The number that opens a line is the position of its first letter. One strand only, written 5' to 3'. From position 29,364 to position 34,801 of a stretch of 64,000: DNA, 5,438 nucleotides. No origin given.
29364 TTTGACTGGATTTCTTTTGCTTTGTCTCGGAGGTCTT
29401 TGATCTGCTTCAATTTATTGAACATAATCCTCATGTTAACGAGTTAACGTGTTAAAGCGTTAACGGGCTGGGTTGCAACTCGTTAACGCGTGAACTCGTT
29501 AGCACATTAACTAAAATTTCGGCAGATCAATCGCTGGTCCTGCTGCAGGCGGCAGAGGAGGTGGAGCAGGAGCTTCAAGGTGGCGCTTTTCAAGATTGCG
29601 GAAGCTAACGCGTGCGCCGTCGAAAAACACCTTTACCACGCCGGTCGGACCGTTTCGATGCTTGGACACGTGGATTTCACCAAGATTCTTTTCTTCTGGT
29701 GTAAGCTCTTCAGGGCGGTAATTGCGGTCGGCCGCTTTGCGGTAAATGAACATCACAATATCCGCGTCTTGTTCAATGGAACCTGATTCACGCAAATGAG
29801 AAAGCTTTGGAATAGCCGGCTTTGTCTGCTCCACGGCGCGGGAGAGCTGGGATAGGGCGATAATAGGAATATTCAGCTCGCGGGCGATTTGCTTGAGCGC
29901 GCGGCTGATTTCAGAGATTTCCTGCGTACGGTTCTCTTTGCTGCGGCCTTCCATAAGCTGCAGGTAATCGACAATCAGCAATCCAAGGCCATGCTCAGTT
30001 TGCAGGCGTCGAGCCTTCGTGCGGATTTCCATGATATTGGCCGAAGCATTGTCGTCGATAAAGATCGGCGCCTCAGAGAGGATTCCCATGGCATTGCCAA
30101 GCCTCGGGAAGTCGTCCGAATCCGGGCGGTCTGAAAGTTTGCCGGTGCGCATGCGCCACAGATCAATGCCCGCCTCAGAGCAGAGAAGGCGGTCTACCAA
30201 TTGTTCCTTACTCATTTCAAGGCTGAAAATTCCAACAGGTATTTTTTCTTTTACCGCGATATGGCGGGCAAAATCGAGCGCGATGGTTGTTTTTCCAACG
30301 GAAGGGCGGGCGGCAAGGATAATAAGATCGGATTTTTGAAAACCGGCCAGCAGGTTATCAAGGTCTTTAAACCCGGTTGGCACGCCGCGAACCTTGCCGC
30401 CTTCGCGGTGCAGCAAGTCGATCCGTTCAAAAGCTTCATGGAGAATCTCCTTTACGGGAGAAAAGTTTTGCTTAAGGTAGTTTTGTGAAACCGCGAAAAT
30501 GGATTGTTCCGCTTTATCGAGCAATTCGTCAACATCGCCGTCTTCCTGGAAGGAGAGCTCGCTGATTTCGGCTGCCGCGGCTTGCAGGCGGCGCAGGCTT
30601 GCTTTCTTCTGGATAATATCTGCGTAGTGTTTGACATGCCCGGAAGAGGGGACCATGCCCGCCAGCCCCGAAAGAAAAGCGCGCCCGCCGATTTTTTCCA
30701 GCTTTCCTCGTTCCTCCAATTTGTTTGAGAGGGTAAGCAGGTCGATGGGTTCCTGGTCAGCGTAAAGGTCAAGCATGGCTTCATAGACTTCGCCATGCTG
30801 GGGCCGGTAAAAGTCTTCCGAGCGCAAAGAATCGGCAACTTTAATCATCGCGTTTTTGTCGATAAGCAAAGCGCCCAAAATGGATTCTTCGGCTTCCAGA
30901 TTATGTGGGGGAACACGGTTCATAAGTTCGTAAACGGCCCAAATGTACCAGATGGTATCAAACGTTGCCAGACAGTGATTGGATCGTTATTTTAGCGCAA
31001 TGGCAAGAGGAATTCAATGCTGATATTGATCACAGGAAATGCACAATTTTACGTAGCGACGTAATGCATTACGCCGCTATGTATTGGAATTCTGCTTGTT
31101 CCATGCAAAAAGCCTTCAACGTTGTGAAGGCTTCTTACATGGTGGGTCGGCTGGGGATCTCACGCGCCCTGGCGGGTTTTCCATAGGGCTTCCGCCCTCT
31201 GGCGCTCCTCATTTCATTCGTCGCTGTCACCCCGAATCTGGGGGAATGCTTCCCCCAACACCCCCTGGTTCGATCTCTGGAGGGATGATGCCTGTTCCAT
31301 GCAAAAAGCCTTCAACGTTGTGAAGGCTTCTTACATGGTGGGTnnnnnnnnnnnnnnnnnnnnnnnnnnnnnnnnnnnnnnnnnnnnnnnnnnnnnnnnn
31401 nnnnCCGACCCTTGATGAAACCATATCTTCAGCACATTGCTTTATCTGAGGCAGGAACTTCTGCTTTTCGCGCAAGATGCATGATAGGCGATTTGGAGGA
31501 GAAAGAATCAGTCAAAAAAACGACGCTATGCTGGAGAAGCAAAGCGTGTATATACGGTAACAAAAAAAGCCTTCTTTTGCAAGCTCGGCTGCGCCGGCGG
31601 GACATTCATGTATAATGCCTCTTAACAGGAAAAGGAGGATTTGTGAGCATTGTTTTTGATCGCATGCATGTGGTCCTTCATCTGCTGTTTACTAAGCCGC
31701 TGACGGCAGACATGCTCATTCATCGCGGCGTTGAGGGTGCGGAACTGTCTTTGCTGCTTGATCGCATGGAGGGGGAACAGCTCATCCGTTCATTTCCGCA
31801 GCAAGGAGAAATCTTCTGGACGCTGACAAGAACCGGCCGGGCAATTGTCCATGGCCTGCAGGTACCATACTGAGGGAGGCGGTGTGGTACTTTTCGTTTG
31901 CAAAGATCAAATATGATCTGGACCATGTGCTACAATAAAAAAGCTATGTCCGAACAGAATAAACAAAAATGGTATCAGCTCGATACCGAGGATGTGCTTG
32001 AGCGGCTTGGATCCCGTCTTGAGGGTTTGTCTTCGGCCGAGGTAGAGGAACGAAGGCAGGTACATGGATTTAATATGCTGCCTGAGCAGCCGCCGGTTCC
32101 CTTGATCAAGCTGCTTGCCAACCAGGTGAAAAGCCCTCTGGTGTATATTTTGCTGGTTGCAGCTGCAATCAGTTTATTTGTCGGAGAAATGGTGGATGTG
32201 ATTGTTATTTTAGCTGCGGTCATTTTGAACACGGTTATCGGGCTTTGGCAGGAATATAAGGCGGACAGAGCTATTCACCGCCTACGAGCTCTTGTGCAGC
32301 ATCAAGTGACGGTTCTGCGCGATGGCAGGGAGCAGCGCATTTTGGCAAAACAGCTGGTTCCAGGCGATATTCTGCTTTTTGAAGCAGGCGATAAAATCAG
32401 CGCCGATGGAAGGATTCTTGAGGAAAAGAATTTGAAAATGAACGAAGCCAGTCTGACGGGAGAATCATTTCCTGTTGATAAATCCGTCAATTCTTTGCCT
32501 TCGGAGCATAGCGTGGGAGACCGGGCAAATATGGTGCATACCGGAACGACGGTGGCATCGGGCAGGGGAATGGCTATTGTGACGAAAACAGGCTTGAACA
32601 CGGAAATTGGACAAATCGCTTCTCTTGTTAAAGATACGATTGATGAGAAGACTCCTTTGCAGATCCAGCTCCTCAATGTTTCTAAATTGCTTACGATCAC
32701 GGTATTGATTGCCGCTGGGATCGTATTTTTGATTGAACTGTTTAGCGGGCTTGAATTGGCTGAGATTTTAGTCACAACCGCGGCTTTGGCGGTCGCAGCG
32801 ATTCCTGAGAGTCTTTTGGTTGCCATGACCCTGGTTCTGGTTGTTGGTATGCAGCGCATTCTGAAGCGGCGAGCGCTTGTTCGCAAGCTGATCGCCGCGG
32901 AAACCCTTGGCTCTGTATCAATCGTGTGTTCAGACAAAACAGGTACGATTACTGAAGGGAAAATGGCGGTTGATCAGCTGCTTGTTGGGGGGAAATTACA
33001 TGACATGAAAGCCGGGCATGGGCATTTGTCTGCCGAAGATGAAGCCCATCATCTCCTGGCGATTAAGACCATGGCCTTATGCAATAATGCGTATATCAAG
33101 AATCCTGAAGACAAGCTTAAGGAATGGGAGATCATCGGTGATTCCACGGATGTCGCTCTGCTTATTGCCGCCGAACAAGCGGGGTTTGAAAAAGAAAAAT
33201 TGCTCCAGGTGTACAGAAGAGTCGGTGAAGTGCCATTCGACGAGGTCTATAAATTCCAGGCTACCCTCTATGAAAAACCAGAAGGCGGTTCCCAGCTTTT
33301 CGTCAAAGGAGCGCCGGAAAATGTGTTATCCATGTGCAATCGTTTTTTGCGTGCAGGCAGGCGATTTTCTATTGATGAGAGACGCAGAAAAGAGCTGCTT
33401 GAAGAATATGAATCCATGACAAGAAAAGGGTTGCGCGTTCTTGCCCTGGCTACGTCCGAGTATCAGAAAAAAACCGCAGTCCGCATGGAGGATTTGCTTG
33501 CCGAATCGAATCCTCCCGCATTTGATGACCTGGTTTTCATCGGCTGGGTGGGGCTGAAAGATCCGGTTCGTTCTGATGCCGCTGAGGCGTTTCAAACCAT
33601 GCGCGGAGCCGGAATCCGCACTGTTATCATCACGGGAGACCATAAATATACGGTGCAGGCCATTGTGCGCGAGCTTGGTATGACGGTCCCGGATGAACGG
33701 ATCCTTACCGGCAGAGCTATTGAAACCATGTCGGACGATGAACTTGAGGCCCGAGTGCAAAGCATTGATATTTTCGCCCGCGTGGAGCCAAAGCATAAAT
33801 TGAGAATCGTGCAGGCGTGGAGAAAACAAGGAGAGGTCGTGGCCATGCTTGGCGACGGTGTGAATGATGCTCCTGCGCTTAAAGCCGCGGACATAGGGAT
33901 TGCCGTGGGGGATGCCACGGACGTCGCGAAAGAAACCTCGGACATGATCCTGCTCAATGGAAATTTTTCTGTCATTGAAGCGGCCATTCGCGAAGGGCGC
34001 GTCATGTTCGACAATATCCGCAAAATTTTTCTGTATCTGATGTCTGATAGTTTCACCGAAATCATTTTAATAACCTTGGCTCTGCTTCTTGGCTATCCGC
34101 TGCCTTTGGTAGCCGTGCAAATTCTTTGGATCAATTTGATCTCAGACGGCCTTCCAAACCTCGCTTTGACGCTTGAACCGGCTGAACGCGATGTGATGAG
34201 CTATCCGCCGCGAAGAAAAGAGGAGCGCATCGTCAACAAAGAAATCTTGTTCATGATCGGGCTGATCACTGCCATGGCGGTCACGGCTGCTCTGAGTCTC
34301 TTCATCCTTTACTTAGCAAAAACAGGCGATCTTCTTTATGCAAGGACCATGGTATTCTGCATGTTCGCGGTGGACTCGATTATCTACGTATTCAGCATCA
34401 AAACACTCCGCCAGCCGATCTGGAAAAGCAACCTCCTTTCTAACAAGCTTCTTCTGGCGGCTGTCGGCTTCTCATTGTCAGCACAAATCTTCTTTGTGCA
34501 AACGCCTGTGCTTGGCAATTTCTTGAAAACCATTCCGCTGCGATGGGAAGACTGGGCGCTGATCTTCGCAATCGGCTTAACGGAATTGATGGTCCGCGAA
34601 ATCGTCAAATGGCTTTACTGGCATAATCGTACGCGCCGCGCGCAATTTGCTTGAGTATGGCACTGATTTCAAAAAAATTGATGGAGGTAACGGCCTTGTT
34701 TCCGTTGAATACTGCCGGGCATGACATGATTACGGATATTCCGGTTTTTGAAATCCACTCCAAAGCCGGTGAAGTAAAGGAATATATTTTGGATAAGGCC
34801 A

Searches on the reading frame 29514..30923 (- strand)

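Call 71: search_protein_families(library=pfam, proteins=[window:29514-30923:-], max_evalue=0.00001)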
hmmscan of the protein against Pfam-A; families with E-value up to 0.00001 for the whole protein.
window:29514-30923:- (470 aa): 4 families
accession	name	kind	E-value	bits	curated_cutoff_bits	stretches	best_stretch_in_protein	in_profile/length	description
PF03796.21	DnaB_C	-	1.4e-100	336.3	27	1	180-443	1-255/255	DnaB-like helicase C terminal domain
PF00772.26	DnaB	-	1.9e-35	121.4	23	1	5-105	2-102/103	DnaB-like helicase N terminal domain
PF13481.12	AAA_25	-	5.9e-17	62.4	27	1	182-359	16-189/195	AAA domain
PF06745.19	ATPase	-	6.5e-07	29.4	26.6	0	181-255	1-74/231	KaiC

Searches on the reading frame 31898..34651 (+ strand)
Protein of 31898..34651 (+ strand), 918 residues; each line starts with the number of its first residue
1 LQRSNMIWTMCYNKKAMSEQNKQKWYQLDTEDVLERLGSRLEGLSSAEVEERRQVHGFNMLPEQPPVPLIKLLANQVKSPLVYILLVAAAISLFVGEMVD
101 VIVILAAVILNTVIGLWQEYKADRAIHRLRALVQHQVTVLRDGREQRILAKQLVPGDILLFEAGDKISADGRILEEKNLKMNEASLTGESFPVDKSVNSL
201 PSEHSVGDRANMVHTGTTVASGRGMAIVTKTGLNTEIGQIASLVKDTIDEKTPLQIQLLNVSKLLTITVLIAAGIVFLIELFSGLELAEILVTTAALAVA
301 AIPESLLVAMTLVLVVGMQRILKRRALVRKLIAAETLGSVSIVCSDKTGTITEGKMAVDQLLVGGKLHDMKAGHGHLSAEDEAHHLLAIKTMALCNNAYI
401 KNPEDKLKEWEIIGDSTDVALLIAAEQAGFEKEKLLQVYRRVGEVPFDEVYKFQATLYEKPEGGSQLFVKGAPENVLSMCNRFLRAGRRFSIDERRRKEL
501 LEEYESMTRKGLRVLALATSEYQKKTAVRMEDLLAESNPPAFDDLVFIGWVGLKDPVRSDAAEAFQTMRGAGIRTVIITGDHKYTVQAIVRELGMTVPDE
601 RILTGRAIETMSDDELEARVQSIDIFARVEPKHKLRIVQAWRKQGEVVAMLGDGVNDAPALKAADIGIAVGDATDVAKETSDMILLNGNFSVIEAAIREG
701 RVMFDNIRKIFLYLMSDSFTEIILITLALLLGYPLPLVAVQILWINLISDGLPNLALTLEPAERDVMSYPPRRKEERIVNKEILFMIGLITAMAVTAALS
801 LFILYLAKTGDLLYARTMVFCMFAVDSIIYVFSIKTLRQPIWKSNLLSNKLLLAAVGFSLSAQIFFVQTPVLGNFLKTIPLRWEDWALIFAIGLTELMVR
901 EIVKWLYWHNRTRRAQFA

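Call 71: search_protein_families(library=pfam, proteins=[window:31898-34651:+], max_evalue=0.00001)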
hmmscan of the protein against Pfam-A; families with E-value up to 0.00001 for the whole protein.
window:31898-34651:+ (918 aa): 7 families
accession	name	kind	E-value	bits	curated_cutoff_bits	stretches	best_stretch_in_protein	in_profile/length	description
PF00122.25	E1-E2_ATPase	-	8.6e-53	179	28.1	1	132-323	2-180/181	E1-E2 ATPase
PF00689.26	Cation_ATPase_C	-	1.9e-45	155.2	27.3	1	734-906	1-175/175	Cation transporting ATPase, C-terminus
PF00702.32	Hydrolase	-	7.4e-22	79.1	26.4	1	498-665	44-191/191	haloacid dehalogenase-like hydrolase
PF00690.31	Cation_ATPase_N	-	2.1e-21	75.8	20.4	1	25-92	1-69/69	Cation transporter/ATPase, N-terminus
PF13246.12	Cation_ATPase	-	3.5e-20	72.3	21.7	1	393-482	1-90/91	Cation transport ATPase (P-type)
PF08282.18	Hydrolase_3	-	9.5e-08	32.5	20.9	0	639-689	197-247/255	haloacid dehalogenase-like hydrolase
PF12710.13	HAD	-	9.4e-07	29.9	27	1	494-662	21-189/189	haloacid dehalogenase-like hydrolase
